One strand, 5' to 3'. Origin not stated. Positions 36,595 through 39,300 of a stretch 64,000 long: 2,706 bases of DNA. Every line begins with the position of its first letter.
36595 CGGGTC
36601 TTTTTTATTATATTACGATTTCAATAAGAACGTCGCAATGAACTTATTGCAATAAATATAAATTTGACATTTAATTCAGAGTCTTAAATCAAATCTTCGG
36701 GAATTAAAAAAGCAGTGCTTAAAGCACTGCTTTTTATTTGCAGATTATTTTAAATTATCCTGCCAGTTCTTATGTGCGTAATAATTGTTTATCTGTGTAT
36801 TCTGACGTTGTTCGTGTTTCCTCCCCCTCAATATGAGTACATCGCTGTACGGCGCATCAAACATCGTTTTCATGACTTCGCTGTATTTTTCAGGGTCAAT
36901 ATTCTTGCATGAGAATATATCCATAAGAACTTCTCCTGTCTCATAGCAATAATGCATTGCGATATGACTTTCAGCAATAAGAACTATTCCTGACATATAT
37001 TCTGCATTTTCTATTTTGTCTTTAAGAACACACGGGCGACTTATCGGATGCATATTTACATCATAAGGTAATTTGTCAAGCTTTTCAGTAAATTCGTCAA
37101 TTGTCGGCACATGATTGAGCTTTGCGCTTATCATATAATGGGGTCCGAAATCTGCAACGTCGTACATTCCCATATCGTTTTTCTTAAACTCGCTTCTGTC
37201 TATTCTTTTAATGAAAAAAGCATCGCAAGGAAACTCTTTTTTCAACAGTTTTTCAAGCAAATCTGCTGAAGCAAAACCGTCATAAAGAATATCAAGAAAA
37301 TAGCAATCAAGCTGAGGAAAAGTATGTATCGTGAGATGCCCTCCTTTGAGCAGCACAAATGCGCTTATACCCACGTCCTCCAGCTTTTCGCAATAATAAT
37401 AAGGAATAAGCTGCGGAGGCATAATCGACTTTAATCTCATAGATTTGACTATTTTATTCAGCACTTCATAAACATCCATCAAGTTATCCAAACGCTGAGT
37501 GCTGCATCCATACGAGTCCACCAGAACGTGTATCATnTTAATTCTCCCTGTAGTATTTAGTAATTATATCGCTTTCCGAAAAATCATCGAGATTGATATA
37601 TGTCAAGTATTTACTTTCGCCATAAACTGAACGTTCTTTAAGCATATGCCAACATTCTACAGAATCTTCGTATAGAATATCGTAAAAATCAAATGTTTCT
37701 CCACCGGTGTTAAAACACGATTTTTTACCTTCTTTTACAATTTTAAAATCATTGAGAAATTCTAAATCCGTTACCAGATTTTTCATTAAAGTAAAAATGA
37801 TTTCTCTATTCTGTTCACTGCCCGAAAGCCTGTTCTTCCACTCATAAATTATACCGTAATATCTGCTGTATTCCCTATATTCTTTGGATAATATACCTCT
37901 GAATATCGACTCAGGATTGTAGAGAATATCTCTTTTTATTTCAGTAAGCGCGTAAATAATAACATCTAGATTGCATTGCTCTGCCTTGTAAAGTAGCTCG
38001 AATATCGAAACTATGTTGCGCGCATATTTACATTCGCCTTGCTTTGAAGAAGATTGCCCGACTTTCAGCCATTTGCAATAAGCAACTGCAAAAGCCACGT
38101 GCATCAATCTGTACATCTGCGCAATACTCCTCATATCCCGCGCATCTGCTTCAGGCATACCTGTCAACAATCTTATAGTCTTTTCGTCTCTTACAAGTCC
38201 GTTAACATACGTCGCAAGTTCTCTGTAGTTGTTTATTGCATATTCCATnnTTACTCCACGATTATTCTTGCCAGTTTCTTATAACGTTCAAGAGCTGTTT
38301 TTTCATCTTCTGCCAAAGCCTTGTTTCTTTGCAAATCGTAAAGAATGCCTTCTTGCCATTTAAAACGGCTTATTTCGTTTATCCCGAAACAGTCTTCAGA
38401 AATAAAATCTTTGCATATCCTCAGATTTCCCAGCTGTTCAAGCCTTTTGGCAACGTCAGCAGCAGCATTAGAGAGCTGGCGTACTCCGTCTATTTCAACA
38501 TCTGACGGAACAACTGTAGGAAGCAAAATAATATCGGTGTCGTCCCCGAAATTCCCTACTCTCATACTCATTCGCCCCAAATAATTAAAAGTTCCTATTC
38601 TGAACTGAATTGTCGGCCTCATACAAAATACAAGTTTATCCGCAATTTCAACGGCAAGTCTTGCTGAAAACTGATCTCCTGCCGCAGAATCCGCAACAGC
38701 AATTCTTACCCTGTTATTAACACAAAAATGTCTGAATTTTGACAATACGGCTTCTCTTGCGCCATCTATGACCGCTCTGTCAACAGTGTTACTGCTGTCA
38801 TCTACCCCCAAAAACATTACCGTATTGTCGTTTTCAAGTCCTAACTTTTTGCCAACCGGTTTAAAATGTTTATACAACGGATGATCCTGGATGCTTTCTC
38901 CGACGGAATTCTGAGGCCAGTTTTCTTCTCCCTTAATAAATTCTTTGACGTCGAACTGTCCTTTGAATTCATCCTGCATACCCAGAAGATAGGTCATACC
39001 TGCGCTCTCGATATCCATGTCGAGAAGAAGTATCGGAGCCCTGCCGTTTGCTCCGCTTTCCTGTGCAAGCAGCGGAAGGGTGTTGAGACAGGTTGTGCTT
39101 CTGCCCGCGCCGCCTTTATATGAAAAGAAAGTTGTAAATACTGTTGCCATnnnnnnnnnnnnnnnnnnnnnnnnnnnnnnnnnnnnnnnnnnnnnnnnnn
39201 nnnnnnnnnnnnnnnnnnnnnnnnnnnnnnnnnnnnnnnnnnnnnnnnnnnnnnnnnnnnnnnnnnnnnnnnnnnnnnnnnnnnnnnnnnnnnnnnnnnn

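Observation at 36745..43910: Six-gene TIR-like / deiminase / ParA-like / AdoMetDC-like operon between leuB and mgsA: candidate undescribed defence system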

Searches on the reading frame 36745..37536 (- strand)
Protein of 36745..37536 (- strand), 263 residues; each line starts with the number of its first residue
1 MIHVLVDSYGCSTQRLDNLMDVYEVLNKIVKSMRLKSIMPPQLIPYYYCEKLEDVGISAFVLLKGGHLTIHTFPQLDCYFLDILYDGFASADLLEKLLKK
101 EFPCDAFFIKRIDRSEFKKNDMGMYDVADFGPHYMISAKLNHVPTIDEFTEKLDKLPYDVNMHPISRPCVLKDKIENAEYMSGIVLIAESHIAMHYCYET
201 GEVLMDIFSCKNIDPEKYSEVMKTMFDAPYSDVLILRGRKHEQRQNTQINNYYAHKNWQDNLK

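Call 3: search_protein_families(library=pfam, proteins=[window:36745-37536:-], max_evalue=1)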
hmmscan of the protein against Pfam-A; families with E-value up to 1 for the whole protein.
window:36745-37536:- (263 aa): 1 family
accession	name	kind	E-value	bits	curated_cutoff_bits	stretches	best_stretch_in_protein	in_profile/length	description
PF02675.21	AdoMet_dc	-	9e-28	97.2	25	2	3-114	1-106/107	S-adenosylmethionine decarboxylase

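Call 4: search_protein_families(library=padloc, proteins=[window:36745-37536:-], max_evalue=1)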
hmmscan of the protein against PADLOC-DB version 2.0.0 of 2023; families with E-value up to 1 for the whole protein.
window:36745-37536:- (263 aa): 0 families

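Call 5: search_protein_families(library=ncbifam, proteins=[window:36745-37536:-], max_evalue=1)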
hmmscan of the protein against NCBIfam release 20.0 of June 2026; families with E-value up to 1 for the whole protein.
window:36745-37536:- (263 aa): 3 families
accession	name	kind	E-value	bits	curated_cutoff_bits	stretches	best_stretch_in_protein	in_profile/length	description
TIGR03330.1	SAM_DCase_Bsu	equivalog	8e-22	77.7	75.65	2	3-114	6-111/112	adenosylmethionine decarboxylase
NF009002.0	PRK12347.1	subfamily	0.028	13.6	386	1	187-222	132-167/231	L-ribulose-5-phosphate 4-epimerase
NF006047.0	PRK08193.1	subfamily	0.058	12.9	257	1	187-222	131-166/231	L-ribulose-5-phosphate 4-epimerase AraD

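Call 6: search_protein_families(library=phrogs, proteins=[window:36745-37536:-], max_evalue=0.1)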
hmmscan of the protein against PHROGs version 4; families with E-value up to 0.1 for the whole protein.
window:36745-37536:- (263 aa): 3 families
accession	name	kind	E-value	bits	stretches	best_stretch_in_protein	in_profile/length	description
phrog_3125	-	other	5e-26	92.4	2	181-244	73-136/148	S-adenosylmethionine decarboxylase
phrog_27309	-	other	9.5e-08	32.8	1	181-224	48-91/96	S-adenosylmethionine decarboxylase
phrog_25723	-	other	2.1e-07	32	1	187-228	2-44/57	S-adenosylmethionine decarboxylase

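Call 53: search_solved_structures(query=window:36745-37536:-, max_evalue=0.01, show_alignments=3)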
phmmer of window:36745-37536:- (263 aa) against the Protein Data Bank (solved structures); distinct sequences matched with E-value up to 0.01: 4.
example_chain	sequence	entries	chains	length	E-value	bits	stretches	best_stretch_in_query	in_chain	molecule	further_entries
2iii_A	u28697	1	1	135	1.4e-06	31.4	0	182-221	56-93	S-adenosylmethionine decarboxylase proenzyme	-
1tlu_A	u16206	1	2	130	7.9e-05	25.6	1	181-232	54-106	S-adenosylmethionine decarboxylase proenzyme, AdoMetDC, SamDC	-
1vr7_A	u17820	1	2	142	0.0001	25.3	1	181-232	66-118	S-adenosylmethionine decarboxylase proenzyme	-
1tmi_A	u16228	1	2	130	0.00021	24.3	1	181-232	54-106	S-adenosylmethionine decarboxylase proenzyme, AdoMetDC, SamDC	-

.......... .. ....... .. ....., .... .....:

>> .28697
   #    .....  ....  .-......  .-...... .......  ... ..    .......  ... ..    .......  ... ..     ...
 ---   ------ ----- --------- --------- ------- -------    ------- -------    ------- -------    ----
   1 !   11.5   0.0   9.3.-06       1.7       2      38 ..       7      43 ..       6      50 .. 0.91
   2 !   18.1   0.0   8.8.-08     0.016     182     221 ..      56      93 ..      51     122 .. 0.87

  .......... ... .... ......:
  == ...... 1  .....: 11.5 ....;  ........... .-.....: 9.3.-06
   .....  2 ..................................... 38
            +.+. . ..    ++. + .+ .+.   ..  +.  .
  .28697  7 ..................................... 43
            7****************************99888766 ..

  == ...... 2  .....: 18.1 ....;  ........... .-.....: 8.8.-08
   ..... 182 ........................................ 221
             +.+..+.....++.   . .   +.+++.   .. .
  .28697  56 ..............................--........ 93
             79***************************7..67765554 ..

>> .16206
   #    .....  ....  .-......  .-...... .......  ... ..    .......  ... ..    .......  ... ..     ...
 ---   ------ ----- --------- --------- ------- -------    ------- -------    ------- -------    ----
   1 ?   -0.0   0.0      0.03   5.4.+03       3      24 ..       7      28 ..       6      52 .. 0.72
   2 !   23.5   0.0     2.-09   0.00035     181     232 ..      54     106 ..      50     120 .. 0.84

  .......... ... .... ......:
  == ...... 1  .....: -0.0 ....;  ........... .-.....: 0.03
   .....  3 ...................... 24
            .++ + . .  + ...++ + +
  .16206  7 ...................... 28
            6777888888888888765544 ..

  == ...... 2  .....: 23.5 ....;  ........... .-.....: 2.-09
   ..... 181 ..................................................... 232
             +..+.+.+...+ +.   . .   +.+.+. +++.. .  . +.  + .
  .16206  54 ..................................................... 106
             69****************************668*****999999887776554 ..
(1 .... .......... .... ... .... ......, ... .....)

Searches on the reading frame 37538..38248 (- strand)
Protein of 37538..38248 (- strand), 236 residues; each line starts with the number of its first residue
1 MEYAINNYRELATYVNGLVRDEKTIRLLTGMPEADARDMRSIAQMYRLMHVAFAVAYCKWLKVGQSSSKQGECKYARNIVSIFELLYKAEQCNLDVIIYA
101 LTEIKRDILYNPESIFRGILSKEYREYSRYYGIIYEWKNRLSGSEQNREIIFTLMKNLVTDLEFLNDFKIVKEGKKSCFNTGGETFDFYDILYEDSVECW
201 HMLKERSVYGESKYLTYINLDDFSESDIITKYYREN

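Call 3: search_protein_families(library=pfam, proteins=[window:37538-38248:-], max_evalue=1)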
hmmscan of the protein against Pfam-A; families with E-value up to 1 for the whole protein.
window:37538-38248:- (236 aa): 0 families

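Call 4: search_protein_families(library=padloc, proteins=[window:37538-38248:-], max_evalue=1)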
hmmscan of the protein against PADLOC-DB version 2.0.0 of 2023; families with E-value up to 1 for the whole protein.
window:37538-38248:- (236 aa): 0 families

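Call 5: search_protein_families(library=ncbifam, proteins=[window:37538-38248:-], max_evalue=1)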
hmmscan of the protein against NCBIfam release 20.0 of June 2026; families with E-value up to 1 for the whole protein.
window:37538-38248:- (236 aa): 0 families

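Call 6: search_protein_families(library=phrogs, proteins=[window:37538-38248:-], max_evalue=0.1)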
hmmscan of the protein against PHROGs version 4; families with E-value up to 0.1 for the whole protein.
window:37538-38248:- (236 aa): 1 family
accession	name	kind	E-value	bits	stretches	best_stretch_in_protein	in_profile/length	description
phrog_31051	-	unknown function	0.047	14.8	0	137-177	32-72/76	-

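Call 25: search_solved_structures(query=A3, max_evalue=10)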
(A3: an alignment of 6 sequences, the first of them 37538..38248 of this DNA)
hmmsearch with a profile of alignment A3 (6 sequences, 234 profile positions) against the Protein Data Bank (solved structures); distinct sequences matched with E-value up to 10: 0.

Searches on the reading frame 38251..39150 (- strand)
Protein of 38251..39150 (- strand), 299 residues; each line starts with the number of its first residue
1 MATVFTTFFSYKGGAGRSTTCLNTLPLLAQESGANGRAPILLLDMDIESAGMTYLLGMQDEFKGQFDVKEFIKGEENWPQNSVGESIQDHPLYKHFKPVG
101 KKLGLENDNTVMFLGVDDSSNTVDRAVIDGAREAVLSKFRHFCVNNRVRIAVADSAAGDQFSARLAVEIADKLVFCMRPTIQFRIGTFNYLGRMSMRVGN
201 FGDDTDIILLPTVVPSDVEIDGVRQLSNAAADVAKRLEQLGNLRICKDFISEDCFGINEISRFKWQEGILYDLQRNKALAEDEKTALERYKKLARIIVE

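Call 3: search_protein_families(library=pfam, proteins=[window:38251-39150:-], max_evalue=1)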
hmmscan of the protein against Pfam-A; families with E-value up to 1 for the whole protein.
window:38251-39150:- (299 aa): 3 families
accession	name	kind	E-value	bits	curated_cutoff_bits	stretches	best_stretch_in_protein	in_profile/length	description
PF01656.29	CbiA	-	0.039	14.4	25.4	1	8-241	3-54/125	CobQ/CobB/MinD/ParA nucleotide binding domain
PF10609.15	ParA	-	0.054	13.4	27.1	1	9-61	9-56/246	NUBPL iron-transfer P-loop NTPase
PF13614.12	AAA_31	-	0.082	13.3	27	1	8-59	6-51/177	AAA domain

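Call 4: search_protein_families(library=padloc, proteins=[window:38251-39150:-], max_evalue=1)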
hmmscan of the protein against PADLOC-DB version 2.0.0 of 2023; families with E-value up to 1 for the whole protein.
window:38251-39150:- (299 aa): 2 families
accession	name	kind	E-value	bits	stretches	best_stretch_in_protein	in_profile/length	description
PDLC04559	PDC-M28B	-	1.2e-07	29.2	1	6-60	131-180/438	-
PDLC04560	PDC-M28B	-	0.0024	15.3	1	6-61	17-67/327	-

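Call 5: search_protein_families(library=ncbifam, proteins=[window:38251-39150:-], max_evalue=1)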
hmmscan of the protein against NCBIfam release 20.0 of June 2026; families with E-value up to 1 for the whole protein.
window:38251-39150:- (299 aa): 3 families
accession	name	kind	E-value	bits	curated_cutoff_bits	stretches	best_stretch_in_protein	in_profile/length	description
NF047398.1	AAA_KGGVGR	domain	5.8e-12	46.3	90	1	5-183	4-178/190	KGGVGR-motif variant AAA ATPase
NF041546.1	ParA_partition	equivalog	0.0052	16.4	180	1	7-47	3-38/203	ParA family partition ATPase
TIGR01969.1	minD_arch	subfamily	0.0079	15.4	201.75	1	7-61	4-53/251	cell division ATPase MinD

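Call 6: search_protein_families(library=phrogs, proteins=[window:38251-39150:-], max_evalue=0.1)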
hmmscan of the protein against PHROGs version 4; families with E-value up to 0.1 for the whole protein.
window:38251-39150:- (299 aa): 1 family
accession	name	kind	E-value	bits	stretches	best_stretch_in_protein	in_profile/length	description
phrog_164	-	DNA, RNA and nucleotide metabolism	0.092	12.8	0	7-74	228-287/500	ParA-like partition protein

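Call 117: search_dna_similar(query=window:38251-39150:-, collection=plasmids, mode=protein, max_evalue=0.001, max_rows=15)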
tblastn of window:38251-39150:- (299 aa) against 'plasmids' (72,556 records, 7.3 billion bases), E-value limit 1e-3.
No match.
